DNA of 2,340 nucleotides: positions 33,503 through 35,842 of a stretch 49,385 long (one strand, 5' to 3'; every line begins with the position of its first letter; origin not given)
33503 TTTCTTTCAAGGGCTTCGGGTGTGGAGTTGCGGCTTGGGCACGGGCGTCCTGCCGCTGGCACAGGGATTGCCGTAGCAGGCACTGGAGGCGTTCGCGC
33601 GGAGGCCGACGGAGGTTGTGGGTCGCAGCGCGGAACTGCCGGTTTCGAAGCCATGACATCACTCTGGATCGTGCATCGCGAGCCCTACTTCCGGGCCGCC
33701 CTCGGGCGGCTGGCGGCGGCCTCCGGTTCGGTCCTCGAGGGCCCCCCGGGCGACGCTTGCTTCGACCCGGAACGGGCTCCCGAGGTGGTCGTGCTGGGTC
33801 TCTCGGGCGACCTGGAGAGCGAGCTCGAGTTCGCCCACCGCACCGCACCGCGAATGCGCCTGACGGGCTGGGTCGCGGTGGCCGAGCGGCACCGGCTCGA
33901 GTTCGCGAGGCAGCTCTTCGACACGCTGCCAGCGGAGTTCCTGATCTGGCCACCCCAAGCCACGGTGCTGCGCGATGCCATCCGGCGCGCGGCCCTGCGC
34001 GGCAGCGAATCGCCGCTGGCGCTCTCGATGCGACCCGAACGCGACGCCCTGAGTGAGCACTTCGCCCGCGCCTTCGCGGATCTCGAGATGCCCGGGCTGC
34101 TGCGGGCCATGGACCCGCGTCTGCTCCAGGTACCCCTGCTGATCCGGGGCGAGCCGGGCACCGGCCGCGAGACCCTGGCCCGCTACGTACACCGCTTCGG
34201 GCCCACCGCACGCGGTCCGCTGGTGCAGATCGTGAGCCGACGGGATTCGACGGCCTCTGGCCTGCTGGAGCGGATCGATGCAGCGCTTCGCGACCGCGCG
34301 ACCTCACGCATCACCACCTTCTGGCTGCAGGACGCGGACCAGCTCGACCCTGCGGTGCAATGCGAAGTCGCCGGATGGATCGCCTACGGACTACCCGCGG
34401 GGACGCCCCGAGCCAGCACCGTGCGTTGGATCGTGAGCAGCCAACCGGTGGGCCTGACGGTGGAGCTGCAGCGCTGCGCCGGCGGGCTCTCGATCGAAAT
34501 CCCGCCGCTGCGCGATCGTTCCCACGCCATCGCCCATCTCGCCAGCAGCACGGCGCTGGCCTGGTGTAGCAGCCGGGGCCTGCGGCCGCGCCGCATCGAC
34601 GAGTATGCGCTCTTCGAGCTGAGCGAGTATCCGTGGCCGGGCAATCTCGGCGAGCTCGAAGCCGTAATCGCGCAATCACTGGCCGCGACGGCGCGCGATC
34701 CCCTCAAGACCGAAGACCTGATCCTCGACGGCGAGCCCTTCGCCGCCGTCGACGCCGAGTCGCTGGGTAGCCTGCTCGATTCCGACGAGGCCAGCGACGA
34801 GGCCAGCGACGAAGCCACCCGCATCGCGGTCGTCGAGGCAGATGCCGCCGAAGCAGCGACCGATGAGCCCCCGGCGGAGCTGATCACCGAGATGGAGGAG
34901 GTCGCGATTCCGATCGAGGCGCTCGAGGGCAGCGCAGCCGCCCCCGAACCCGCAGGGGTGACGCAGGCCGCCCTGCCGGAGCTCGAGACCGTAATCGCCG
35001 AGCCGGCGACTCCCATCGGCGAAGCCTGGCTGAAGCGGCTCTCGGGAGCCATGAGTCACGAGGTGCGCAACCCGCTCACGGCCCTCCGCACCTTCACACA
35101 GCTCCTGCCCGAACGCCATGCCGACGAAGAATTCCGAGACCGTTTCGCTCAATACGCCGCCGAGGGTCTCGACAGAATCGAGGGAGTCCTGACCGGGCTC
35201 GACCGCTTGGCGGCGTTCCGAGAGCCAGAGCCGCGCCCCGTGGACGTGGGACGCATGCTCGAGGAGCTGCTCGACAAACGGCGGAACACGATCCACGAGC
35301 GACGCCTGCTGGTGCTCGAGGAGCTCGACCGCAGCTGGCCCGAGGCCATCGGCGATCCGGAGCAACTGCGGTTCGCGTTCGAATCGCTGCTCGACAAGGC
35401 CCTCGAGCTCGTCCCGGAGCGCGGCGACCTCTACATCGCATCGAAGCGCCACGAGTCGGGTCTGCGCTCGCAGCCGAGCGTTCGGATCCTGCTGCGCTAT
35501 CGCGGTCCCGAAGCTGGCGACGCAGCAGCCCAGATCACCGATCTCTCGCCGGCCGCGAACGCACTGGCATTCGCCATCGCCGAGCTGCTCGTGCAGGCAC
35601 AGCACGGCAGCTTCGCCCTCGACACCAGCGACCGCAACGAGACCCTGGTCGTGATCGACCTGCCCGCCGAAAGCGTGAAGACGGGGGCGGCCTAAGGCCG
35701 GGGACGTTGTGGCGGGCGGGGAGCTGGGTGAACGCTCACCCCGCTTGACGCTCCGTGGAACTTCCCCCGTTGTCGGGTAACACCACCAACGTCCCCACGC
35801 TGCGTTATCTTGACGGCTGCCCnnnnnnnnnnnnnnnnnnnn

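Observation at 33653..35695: Single polypeptide fusing a dead sigma-54-activator AAA+ module to a histidine kinase with a dead ATP-binding domain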

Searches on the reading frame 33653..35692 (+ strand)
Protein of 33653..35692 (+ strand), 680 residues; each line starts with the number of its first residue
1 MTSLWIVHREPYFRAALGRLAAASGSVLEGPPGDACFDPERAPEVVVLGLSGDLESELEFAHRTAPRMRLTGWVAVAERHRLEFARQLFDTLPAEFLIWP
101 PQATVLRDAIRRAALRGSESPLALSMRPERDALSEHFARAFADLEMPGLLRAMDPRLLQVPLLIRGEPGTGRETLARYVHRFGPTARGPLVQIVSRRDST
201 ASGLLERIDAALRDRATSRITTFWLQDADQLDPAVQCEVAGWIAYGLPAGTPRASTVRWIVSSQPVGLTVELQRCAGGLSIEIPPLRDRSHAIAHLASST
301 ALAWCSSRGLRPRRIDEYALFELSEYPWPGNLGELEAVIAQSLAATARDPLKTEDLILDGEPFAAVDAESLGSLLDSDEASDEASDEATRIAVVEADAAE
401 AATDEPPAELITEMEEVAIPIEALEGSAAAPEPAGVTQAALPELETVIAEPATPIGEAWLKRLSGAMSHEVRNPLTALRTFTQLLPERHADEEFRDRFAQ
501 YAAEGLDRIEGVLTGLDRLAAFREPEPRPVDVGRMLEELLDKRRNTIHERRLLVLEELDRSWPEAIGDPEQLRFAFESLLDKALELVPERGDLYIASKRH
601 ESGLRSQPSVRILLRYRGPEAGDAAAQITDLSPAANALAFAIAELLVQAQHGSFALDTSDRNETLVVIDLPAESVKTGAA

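Call 3: search_protein_families(library=pfam, proteins=[window:33653-35692:+], max_evalue=1)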
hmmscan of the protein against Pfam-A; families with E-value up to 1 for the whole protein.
window:33653-35692:+ (680 aa): 6 families
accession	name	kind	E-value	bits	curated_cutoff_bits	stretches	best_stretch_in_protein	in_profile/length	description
PF00512.31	HisKA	-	1.5e-08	35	26.9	1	461-513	3-54/66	His Kinase A (phospho-acceptor) domain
PF25601.1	AAA_lid_14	-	4.6e-07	30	27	1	287-356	1-70/87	AAA+ ATPase lid domain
PF14532.12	Sigma54_activ_2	-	1.4e-05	25.8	25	1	159-245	21-95/138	Sigma-54 interaction domain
PF00158.32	Sigma54_activat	-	0.00037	20.7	20.2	1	159-193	22-56/168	Sigma-54 interaction domain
PF13401.12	AAA_22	-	0.031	15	27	0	162-218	8-64/130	AAA domain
PF07728.20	AAA_5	-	0.093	13.2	22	1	162-217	2-53/139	AAA domain (dynein-related subfamily)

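Call 4: search_protein_families(library=ncbifam, proteins=[window:33653-35692:+], max_evalue=1)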
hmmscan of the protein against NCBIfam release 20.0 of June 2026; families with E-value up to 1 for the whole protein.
window:33653-35692:+ (680 aa): 44 families (the best 25 are shown)
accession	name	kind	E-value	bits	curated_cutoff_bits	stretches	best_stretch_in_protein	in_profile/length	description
NF008468.0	PRK11360.1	equivalog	1.4e-13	50.1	646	1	460-602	396-537/616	two-component system sensor histidine kinase AtoS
TIGR01817.1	nifA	equivalog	2.1e-13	49.9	528.85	2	279-425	362-500/534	nif-specific transcriptional activator NifA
NF049963.1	RespRegFlgRCampy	domain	3e-13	49.4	750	2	279-391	300-412/429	fla regulon two-component system response regulator FlgR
TIGR02974.1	phageshock_pspF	equivalog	5e-13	49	443.55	1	281-415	167-300/336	phage shock protein operon transcriptional activator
NF008485.2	PRK11388.1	equivalog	6.1e-13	47.9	551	2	280-356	496-571/643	dihydroxyacetone kinase operon transcriptional regulator DhaR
TIGR01818.1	ntrC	equivalog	6.4e-13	48.3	558.6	2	280-355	301-376/463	nitrogen regulation protein NR(I)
NF003451.0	PRK05022.1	equivalog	1.8e-12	46.7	476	2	281-376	358-443/512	nitric oxide reductase transcriptional regulator NorR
TIGR02915.1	PEP_resp_reg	equivalog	4e-12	45.7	502.6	2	278-398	304-419/445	PEP-CTERM-box response regulator transcription factor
NF050807.1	TransRegFlbDCaul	equivalog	8.5e-12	44.6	750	2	280-378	285-383/454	sigma-54-dependent transcriptional regulator FlbD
NF008469.0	PRK11361.1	equivalog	1.3e-11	43.8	714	2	280-355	310-385/461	acetoacetate metabolism transcriptional regulator AtoC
NF008622.0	PRK11608.1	equivalog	5.2e-11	42.1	529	2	281-369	174-261/329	phage shock protein operon transcriptional activator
NF008312.0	PRK11100.1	equivalog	1e-10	41.1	356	1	465-602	261-400/477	two-component system sensor histidine kinase CreC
NF041552.1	TF_PrdR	equivalog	1.7e-10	39.9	795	2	280-352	434-506/577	sigma-54 dependent transcriptional regulator PrdR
NF008085.0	PRK10820.1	equivalog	1.9e-10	40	576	2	279-370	370-462/520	transcriptional regulator TyrR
NF051870.1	NAssimRespRegNtrX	equivalog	5.8e-10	38.6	600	2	280-352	302-374/452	nitrogen assimilation response regulator NtrX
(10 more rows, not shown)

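Call 5: find_homologous_proteins(query=window:33653-35692:+)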
Query window:33653-35692:+ (680 aa): 409 proteins with E <= 0.001 among 8000 candidates; the best 120 are listed.
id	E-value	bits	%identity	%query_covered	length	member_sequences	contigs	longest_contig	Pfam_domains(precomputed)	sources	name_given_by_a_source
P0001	0.0e+0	1458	99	100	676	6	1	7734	PF25601.2,PF00512.32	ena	-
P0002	0.0e+0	1270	87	99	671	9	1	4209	PF25601.2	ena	-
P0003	1.3e-214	733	56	99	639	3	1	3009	PF00158.33,PF25601.2,PF00512.32,PF13401.13,PF14532.13,PF07728.21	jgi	jgi:DNA-binding NtrC family response regulator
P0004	3.3e-214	731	56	99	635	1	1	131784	PF25601.2,PF00512.32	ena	-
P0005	4.5e-214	731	56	99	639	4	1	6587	PF25601.2,PF00512.32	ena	-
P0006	1.8e-212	726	55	99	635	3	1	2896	PF00158.33,PF25601.2,PF00512.32,PF13401.13,PF07728.21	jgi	-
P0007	4.9e-211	721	55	99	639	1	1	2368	PF25601.2,PF00512.32,PF14532.13,PF07728.21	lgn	-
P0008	1.1e-210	720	55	99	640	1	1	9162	PF25601.2,PF00512.32,PF13401.13,PF14532.13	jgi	jgi:DNA-binding NtrC family response regulator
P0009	9.1e-210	717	56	99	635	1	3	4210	PF25601.2,PF00512.32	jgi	jgi:DNA-binding NtrC family response regulator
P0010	4.9e-209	714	55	99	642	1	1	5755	PF25601.2,PF00512.32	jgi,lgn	-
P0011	6.0e-209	714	54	99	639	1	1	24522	PF25601.2,PF00512.32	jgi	-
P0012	5.8e-208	711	55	99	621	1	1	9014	PF25601.2,PF00512.32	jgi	jgi:DNA-binding NtrC family response regulator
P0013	9.8e-202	690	55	99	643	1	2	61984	PF25601.2,PF00512.32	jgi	jgi:DNA-binding NtrC family response regulator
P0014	5.4e-200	684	53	99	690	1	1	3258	PF25601.2,PF00512.32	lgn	-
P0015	2.7e-195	669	54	54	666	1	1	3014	PF25601.2,PF00512.32,PF14532.13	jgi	jgi:DNA-binding NtrC family response regulator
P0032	1.3e-180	620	50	99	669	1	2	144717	PF00158.33,PF25601.2,PF00512.32,PF14532.13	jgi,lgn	jgi:DNA-binding NtrC family response regulator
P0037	4.5e-178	612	52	55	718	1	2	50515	PF25601.2,PF00512.32,PF14532.13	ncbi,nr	ncbi:MAG: histidine kinase dimerization/phospho-acceptor domain-containing protein [Myxococcota bact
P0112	2.0e-154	534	46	99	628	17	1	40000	PF25601.2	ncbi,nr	ncbi:MAG: hypothetical protein GY772_26130 [bacterium]|nr:hypothetical protein [bacterium]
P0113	2.0e-154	534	46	98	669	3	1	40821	PF25601.2,PF14532.13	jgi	-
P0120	8.7e-153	528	46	99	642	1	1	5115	PF25601.2,PF00512.32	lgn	-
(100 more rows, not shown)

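Call 16: find_encoding_contigs(protein=P0004, flank=8000, max_places=2)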
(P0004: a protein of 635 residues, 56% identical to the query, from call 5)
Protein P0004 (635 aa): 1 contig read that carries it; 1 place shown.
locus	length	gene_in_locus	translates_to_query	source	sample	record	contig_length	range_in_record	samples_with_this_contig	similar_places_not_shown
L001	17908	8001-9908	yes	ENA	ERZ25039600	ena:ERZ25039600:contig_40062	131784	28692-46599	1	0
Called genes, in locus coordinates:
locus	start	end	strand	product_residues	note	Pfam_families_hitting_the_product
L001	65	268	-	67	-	PF06803:DUF1232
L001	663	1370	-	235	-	-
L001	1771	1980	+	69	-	-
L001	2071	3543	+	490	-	-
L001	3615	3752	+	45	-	-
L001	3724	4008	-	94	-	-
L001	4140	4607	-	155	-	PF13420:Acetyltransf_4, PF00583:Acetyltransf_1, PF13673:Acetyltransf_10, PF13508:Acetyltransf_7, PF08445:FR47 (weak)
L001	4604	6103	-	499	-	-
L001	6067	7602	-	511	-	PF02511:Thy1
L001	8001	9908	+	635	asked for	PF25601:AAA_lid_14, PF00512:HisKA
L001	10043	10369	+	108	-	PF00158:Sigma54_activat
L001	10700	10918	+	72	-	PF02954:HTH_8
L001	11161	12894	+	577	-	PF00072:Response_reg, PF13487:HD_5, PF01966:HD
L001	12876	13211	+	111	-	PF02416:TatA_B_E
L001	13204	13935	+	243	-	PF00902:TatC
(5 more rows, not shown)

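Call 17: find_encoding_contigs(protein=P0032, flank=8000, max_places=2)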
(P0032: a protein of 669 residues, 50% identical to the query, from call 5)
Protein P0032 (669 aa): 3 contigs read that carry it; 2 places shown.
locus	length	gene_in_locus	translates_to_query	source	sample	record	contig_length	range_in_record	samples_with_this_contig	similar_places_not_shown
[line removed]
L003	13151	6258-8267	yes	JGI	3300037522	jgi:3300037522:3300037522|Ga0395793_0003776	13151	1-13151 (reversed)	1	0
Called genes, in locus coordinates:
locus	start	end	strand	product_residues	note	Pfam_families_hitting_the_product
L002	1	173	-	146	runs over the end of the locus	-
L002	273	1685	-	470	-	PF19425:Csd3_N2 (weak), PF01551:Peptidase_M23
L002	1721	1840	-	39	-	-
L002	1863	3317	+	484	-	PF04389:Peptidase_M28 (weak), PF01546:Peptidase_M20, PF07687:M20_dimer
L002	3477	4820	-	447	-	PF00155:Aminotran_1_2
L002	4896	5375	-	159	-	PF13302:Acetyltransf_3 (weak), PF13420:Acetyltransf_4 (weak), PF00583:Acetyltransf_1, PF13508:Acetyltransf_7, PF08445:FR47 (weak)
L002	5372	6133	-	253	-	-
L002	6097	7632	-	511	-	PF02511:Thy1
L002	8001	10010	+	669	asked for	PF00158:Sigma54_activat (weak), PF14532:Sigma54_activ_2 (faint), PF25601:AAA_lid_14, PF00512:HisKA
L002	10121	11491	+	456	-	PF00072:Response_reg, PF00158:Sigma54_activat, PF14532:Sigma54_activ_2, PF07728:AAA_5 (weak), PF25601:AAA_lid_14, PF02954:HTH_8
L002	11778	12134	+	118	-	PF07238:PilZ (weak)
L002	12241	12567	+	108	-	PF02416:TatA_B_E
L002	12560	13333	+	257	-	PF00902:TatC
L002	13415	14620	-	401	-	PF00067:p450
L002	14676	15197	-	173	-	PF25919:BSH_CusB (faint), PF00364:Biotin_lipoyl, PF25917:BSH_RND, PF25973:BSH_CzcB (faint)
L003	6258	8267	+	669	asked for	PF00158:Sigma54_activat (weak), PF14532:Sigma54_activ_2 (faint), PF25601:AAA_lid_14, PF00512:HisKA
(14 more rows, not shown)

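Call 20: find_related_loci(query=A1, collection=genome_contigs, flank=6000)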
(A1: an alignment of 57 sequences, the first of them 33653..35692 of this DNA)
Query A1 (680 aa) in genome_contigs; peptide patterns used: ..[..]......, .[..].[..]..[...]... (x = any residue, [..] = any of these).
600 stretches matched a pattern (row limit reached: there are more); 478 encode a relative of the query (tblastn E <= 1e-3); the best 80 are kept; 80 distinct loci.
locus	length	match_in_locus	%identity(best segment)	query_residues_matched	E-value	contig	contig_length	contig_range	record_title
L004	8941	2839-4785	45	4-672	2e-146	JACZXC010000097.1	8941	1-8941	MAG: Myxococcales bacterium isolate B22T1B5 B22T1B5_NODE10804, whole genome shotgun sequence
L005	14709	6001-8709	46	1-672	7e-149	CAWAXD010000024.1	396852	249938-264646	MAG: uncultured delta proteobacterium isolate MFD05942.bin.2.221 genome assembly, contig: contig_83439, whole genome sho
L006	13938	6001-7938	42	1-672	4e-136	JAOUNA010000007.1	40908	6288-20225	MAG: Myxococcales bacterium isolate 8_1_July_SF_Bin58 8_1_July_SF_Bin58_scaffold_231_c1, whole genome shotgun sequence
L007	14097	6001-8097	39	1-672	2e-120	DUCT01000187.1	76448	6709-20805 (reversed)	MAG TPA_asm: Myxococcales bacterium isolate UWMA-0336 NODE_545_length_76448_cov_0.355827, whole genome shotgun sequence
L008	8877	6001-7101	46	1-365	1e-78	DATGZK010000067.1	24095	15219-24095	MAG TPA_asm: Myxococcota bacterium isolate SMAG_U10661 k141_700450, whole genome shotgun sequence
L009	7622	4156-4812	31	162-357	4e-16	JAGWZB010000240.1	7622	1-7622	MAG: Planctomycetota bacterium isolate REEB503 contig-150_17274, whole genome shotgun sequence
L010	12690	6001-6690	27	159-366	3e-15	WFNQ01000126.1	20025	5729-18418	MAG: Thiomicrorhabdus sp. isolate S012_112 k151_246526, whole genome shotgun sequence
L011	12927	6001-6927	30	113-386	7e-15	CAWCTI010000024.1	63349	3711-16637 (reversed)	MAG: uncultured delta proteobacterium isolate MFD01476.bin.2.13 genome assembly, contig: contig_32599, whole genome shot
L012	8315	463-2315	29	281-671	1e-14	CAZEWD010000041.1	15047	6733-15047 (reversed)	MAG TPA_asm: uncultured Candidatus Binatia bacterium isolate SRP263991_co5_163 genome assembly, contig: NODE_7720_length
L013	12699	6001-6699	27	160-369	6e-14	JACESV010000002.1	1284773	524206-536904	MAG: Allomuricauda sp. isolate MCMED-G25 Muricauda-MCMED-G25-C2, whole genome shotgun sequence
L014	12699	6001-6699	27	160-369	6e-14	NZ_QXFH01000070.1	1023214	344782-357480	Flagellimonas lutimaris strain KCTC 22173 393, whole genome shotgun sequence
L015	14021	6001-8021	28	156-611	6e-14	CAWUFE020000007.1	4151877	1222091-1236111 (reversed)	MAG: Rhizobiaceae bacterium isolate 2a1c93a1-b5bb-4fff-98e9-bbfee3ad1fdc genome assembly, contig: contig_7, whole genome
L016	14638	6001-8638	27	160-654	3e-13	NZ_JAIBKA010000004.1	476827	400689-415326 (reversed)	Desulfoferrobacter suflitae strain DRH4 contig_4, whole genome shotgun sequence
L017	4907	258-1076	30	122-367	2e-13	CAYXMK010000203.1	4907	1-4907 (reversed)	MAG TPA_asm: uncultured Ignavibacteriaceae bacterium isolate binchicken_co274_38 genome assembly, contig: NODE_40466_len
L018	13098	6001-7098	27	3-343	3e-13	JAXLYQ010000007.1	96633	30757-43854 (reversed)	MAG: Polyangiaceae bacterium isolate STL-MYX17 C3.22.fa-7, whole genome shotgun sequence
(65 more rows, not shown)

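Call 21: predict_structure(alignment_id=A1)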
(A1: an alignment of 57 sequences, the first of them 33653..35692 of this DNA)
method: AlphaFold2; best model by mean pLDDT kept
length: 680 residues; sequences in the alignment: 57
mean_pLDDT: 84.9   pTM: 0.50
mean pLDDT of the five models: 84.9, 83.6, 83.3, 82.6, 79.1
residues with pLDDT >= 90: 468; 70-90: 90; 50-70: 33; < 50: 89
segments of 3 or more residues with pLDDT < 50: 371-432, 434-450, 623-630
pLDDT, mean of each block of 10 residues (from residue 1): 92 97 90 87 94 95 87 96 92 92 97 75 66 93 90 93 97 97 90 97 95 79 97 98 95 88 97 98 95 96 95 96 92 96 97 96 70 42 40 39 38 41 38 38 39 71 91 91 93 95 93 95 96 98 97 96 94 98 94 96 90 87 47 85 96 92 93 77
secondary structure, 60 per line:
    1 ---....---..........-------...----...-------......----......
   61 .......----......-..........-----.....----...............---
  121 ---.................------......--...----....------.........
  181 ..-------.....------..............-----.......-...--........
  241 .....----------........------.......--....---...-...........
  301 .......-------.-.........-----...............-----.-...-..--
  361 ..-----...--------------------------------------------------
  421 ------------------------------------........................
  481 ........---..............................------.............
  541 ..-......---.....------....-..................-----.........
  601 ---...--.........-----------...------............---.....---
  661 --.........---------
elements in order (helices of 4 or more, strands of 3 or more residues): E4-7 H11-20 E28-30 E45-50 H55-67 E72-77 H79-88 E94-98 H103-117 H124-140 H147-152 E162-165 H172-182 E190-194 H201-214 E220-226 H233-245 E256-263 H270-276 E279-282 H290-307 H317-325 H331-345 H457-488 H492-521 E528-531 H532-542 H544-549 E553-557 E564-567 H569-586 E592-600 E609-617 H638-649 E653-657 E663-671
